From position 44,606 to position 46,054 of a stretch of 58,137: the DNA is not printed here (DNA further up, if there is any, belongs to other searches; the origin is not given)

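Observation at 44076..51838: pgsB-pgsC embedded in a seven-gene translationally coupled envelope operon: candidate diderm poly-gamma-glutamate synthesis/export system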

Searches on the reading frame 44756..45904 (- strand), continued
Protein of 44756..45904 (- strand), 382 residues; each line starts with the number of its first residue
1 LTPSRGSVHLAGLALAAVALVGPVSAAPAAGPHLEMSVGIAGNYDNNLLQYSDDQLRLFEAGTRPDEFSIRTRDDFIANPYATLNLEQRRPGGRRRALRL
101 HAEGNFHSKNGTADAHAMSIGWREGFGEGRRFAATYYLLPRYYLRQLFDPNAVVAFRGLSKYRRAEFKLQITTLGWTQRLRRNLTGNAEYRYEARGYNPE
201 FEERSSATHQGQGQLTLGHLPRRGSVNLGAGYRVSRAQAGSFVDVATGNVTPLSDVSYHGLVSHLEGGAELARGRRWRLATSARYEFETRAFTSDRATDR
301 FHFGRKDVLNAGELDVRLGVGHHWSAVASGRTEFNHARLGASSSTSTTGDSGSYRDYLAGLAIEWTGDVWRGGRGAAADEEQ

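Call 71: find_encoding_contigs(protein=P0260, flank=8000, max_places=2)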
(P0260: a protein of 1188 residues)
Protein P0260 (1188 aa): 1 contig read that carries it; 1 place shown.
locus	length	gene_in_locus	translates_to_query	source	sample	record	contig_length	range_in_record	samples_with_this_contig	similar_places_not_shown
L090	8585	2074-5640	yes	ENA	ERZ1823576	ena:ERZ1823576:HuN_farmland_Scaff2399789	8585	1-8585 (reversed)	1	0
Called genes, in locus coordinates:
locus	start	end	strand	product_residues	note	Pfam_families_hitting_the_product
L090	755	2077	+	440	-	PF00535:Glycos_transf_2, PF13641:Glyco_tranf_2_3, PF13506:Glyco_transf_21, PF13632:Glyco_trans_2_3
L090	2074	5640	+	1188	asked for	PF22842:Pel9A-like_beta_helix, PF05048:NosD, PF13229:Beta_helix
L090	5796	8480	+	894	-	PF14592:Chondroitinas_B, PF18962:Por_Secre_tail (faint)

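Call 72: find_encoding_contigs(protein=P0350, flank=8000, max_places=2)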
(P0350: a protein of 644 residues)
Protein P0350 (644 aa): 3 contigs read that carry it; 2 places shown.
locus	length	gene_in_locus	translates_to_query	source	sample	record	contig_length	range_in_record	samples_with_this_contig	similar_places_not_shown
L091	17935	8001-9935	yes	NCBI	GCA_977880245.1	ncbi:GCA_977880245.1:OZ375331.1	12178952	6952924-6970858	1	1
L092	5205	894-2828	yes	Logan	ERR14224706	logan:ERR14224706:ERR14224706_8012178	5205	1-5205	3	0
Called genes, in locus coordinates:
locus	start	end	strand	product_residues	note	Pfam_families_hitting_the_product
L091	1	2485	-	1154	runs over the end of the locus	PF07494:Reg_prop (faint), PF07495:Y_Y_Y, PF08447:PAS_3, PF00512:HisKA, PF02518:HATPase_c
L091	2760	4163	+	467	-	PF01554:MatE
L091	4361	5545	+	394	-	PF08245:Mur_ligase_M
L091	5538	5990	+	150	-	PF14102:Caps_synth_CapC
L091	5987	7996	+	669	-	-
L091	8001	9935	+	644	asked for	-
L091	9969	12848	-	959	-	PF00069:Pkinase, PF07714:PK_Tyr_Ser-Thr, PF13424:TPR_12, PF24885:TPR_NPHP3, PF13432:TPR_16, PF13424:TPR_12, PF24885:TPR_NPHP3, PF13424:TPR_12, +19 more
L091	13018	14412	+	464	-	PF25210:Kelch_FKB95 (faint), PF07250:Glyoxal_oxid_N, PF13415:Beta-prop_FBX42 (faint), PF13418:Beta-prop_TYW4 (faint), PF13964:Beta-prop_Calicin (faint), PF24681:Kelch_KLHDC2_KLHL20_DRC7 (faint), PF07250:Glyoxal_oxid_N, PF09118:GO-like_E_set, +1 more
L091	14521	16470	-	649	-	PF13385:Laminin_G_3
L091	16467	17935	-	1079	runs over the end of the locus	PF25596:CPSase_L_D1, PF02786:CPSase_L_D2, PF02787:CPSase_L_D3, PF25596:CPSase_L_D1, PF02786:CPSase_L_D2, PF02222:ATP-grasp (weak), PF15632:ATPgrasp_Ter (weak), PF02142:MGS, +3 more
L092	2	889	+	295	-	?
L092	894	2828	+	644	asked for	-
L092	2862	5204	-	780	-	?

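Call 73: find_encoding_contigs(protein=P0315, flank=8000, max_places=2)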
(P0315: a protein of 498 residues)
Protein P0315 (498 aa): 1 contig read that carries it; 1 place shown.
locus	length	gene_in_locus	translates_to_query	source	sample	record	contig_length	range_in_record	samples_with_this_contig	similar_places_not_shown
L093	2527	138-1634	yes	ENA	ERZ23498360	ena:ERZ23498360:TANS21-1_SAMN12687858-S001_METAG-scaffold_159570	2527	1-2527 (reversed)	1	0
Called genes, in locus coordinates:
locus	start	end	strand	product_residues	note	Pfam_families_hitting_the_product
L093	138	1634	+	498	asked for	-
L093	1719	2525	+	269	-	?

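Call 74: find_encoding_contigs(protein=P0306, flank=8000, max_places=2)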
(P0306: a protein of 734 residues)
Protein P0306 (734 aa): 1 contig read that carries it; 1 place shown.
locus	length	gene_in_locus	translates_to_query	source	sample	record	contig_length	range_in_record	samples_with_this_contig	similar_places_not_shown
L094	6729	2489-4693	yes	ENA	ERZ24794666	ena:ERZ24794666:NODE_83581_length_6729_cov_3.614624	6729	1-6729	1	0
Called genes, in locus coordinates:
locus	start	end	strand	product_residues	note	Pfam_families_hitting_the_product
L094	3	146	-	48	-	?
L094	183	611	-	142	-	PF07963:N_methyl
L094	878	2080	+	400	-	PF08245:Mur_ligase_M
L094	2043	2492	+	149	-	PF14102:Caps_synth_CapC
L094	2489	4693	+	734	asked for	-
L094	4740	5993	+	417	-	PF08309:LVIVD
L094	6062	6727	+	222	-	?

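Call 84: search_protein_families(library=pfam, proteins=[P0005, L091:5987-7996:+, L094:4740-5993:+, L090:755-2077:+], max_evalue=0.01)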
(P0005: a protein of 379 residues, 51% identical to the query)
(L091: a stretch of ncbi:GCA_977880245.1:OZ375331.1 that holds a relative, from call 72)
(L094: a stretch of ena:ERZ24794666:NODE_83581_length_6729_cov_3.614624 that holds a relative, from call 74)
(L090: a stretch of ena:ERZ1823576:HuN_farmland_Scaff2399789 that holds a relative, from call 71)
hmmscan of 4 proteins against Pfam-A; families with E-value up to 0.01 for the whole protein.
P0005 (379 aa): 1 family
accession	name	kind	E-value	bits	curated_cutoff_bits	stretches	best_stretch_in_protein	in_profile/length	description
PF13505.12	OMP_b-brl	-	2.7e-06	28.1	28.7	1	172-357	11-171/175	Outer membrane protein beta-barrel domain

L091:5987-7996:+ (669 aa): 0 families

L094:4740-5993:+ (417 aa): 1 family
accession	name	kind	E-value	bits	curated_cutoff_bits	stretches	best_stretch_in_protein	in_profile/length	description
PF08309.17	LVIVD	-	1.1e-35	121.1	20.2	4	306-347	1-42/42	LVIVD repeat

L090:755-2077:+ (440 aa): 5 families
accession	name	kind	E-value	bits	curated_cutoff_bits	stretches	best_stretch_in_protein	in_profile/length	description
PF13641.12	Glyco_tranf_2_3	-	2.2e-33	116.6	27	1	54-280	3-230/230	Glycosyltransferase like family 2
PF00535.33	Glycos_transf_2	-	1.2e-14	55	23.3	1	55-214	1-163/168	Glycosyl transferase family 2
PF13632.12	Glyco_trans_2_3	-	3.3e-10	40.6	27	1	131-326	1-190/198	Glycosyl transferase family group 2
PF13506.12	Glyco_transf_21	-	4e-09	36.6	21.7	1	116-279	18-174/174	Glycosyl transferase family 21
PF03142.21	Chitin_synth_2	-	0.00058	19.1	27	0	123-278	196-371/527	Chitin synthase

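Call 91: find_related_loci(query=A5, collection=metagenome_contigs, flank=8000)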
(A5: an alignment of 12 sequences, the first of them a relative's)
Query A5 (381 aa) in metagenome_contigs; peptide patterns used: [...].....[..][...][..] (x = any residue, [..] = any of these).
85 stretches matched a pattern; 22 encode a relative of the query (tblastn E <= 1e-3); 22 distinct loci.
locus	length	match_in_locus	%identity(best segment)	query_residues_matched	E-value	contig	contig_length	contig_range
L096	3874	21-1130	49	5-366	2e-110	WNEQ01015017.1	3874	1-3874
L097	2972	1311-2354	49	23-365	5e-108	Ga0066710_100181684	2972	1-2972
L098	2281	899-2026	46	5-366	8e-110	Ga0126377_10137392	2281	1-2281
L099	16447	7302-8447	47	4-378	2e-102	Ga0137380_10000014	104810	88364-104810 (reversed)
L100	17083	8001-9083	46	15-370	2e-99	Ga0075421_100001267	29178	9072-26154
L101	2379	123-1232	43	5-369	4e-94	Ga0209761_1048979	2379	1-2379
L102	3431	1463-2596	43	1-369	3e-90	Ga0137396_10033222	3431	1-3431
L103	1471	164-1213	44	26-369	6e-94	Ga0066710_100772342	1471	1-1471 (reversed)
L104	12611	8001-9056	43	24-369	1e-85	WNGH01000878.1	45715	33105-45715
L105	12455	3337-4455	43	3-369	4e-84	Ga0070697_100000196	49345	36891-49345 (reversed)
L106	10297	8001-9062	42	22-369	2e-83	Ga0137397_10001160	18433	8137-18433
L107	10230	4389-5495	42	5-369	8e-81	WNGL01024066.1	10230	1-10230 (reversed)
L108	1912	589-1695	43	5-369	5e-82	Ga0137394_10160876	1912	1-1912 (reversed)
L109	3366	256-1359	34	1-381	1e-54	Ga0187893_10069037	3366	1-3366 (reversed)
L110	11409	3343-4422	32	1-365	6e-46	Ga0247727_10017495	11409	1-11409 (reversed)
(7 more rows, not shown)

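Call 94: search_protein_families(library=pfam, proteins=[L099:1971-3002:+, L099:3017-4816:+, L104:5406-7895:+, L099:7260-8456:+, L110:182-3313:+, L110:4544-5596:+, L099:11751-13130:+], max_evalue=0.01)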
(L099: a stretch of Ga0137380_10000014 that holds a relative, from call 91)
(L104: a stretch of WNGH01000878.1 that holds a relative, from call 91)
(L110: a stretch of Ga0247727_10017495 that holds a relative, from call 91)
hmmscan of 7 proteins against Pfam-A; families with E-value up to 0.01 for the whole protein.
L099:1971-3002:+ (343 aa): 2 families
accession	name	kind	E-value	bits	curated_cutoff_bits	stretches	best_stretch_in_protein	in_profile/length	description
PF01656.29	CbiA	-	0.0049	17.3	25.4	1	154-185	3-34/125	CobQ/CobB/MinD/ParA nucleotide binding domain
PF01177.27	Asp_Glu_race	-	0.0075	16.5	31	0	255-324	27-95/211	Asp/Glu/Hydantoin racemase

L099:3017-4816:+ (599 aa): 10 families
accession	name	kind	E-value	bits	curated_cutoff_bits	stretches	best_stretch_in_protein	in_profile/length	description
PF00664.28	ABC_membrane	-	5.9e-41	141.4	28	1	30-309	3-273/274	ABC transporter transmembrane region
PF00005.33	ABC_tran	-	3.6e-33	115.5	25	1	372-521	1-137/137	ABC transporter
PF02463.25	SMC_N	-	2.3e-07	30.9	40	1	412-563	110-211/220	RecF/RecN/SMC N terminal domain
PF13401.12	AAA_22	-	2.5e-05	25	27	1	381-532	4-102/130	AAA domain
PF13191.12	AAA_16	-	6.4e-05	23.9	32.6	1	382-544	24-164/167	AAA ATPase domain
PF13304.12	AAA_21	-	0.00014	22.5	27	1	385-411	2-31/304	AAA domain, putative AbiEii toxin, Type IV TA system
PF13604.12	AAA_30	-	0.00079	19.7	27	1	380-415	16-51/191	AAA domain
PF00004.35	AAA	-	0.00092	20.1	21.2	0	502-544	49-97/131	ATPase family associated with various cellular activities (AAA)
PF06414.18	Zeta_toxin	-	0.0013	18.6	22.3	1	384-422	18-56/199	Zeta toxin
PF13476.12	AAA_23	-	0.0092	17.1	27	0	376-400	16-37/201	AAA domain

L104:5406-7895:+ (829 aa): 8 families
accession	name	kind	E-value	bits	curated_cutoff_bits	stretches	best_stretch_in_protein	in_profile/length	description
PF13620.12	CarboxypepD_reg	-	5.5e-28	97.6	32.3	4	493-547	2-54/82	Carboxypeptidase regulatory-like domain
PF01833.30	TIG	-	4.6e-11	43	20.9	1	672-755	1-82/84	IPT/TIG domain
PF02369.22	Big_1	-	1.7e-09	38.1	34.9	0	118-164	20-66/93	Bacterial Ig-like domain (group 1)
PF00775.27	Dioxygenase_C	-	1.3e-06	28.4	27.3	0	117-155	30-68/182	Dioxygenase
PF23194.1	NOMO_5th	-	3.9e-06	27.6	27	0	434-462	30-59/89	NOMO fifth transthyretin-like domain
PF08400.16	phage_tail_N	-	0.00031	21.2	26.6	0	209-265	3-60/134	Prophage tail fibre N-terminal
PF13715.12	CarbopepD_reg_2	-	0.0026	18.2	32.2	0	493-546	1-49/88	CarboxypepD_reg-like domain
PF01190.23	Pollen_Ole_e_1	-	0.0097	16.7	23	0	244-280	47-83/99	Pollen protein Ole e 1 like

L099:7260-8456:+ (398 aa): 0 families

L110:182-3313:+ (1043 aa): 10 families
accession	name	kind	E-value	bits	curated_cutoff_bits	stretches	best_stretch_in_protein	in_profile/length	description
PF13620.12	CarboxypepD_reg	-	9.3e-32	109.7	32.3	4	532-590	2-58/82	Carboxypeptidase regulatory-like domain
PF01833.30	TIG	-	1.8e-12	47.5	20.9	1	890-965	1-78/84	IPT/TIG domain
PF17210.9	SdrD_B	-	3e-12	47.1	29.7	0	269-330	17-76/112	SdrD B-like domain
PF13715.12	CarbopepD_reg_2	-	1.2e-08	35.3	32.2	1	532-586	1-50/88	CarboxypepD_reg-like domain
PF08400.16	phage_tail_N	-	2.2e-08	34.6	26.6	0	442-497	4-62/134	Prophage tail fibre N-terminal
PF02369.22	Big_1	-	1e-07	32.4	34.9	0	442-487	20-65/93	Bacterial Ig-like domain (group 1)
PF00775.27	Dioxygenase_C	-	2e-05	24.6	27.3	1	518-569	23-69/182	Dioxygenase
PF23194.1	NOMO_5th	-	0.00014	22.6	27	0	473-498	31-57/89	NOMO fifth transthyretin-like domain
PF20598.4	DUF6795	-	0.0057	17.4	27.4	0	532-576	1-44/103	Domain of unknown function (DUF6795)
PF10670.15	DUF4198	-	0.0099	16.5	34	0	531-580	148-198/209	Domain of unknown function (DUF4198)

L110:4544-5596:+ (350 aa): 2 families
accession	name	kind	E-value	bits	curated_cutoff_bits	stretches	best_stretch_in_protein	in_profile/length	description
PF01656.29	CbiA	-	0.00056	20.3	25.4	1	161-238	9-70/125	CobQ/CobB/MinD/ParA nucleotide binding domain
PF03205.20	MobB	-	0.007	16.7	26.6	0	153-212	1-65/133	Molybdopterin guanine dinucleotide synthesis protein B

L099:11751-13130:+ (459 aa): 1 family
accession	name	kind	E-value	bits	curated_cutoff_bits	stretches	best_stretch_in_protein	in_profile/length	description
PF04055.27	Radical_SAM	-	0.0019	18.8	29.5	1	166-335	6-165/166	Radical SAM superfamily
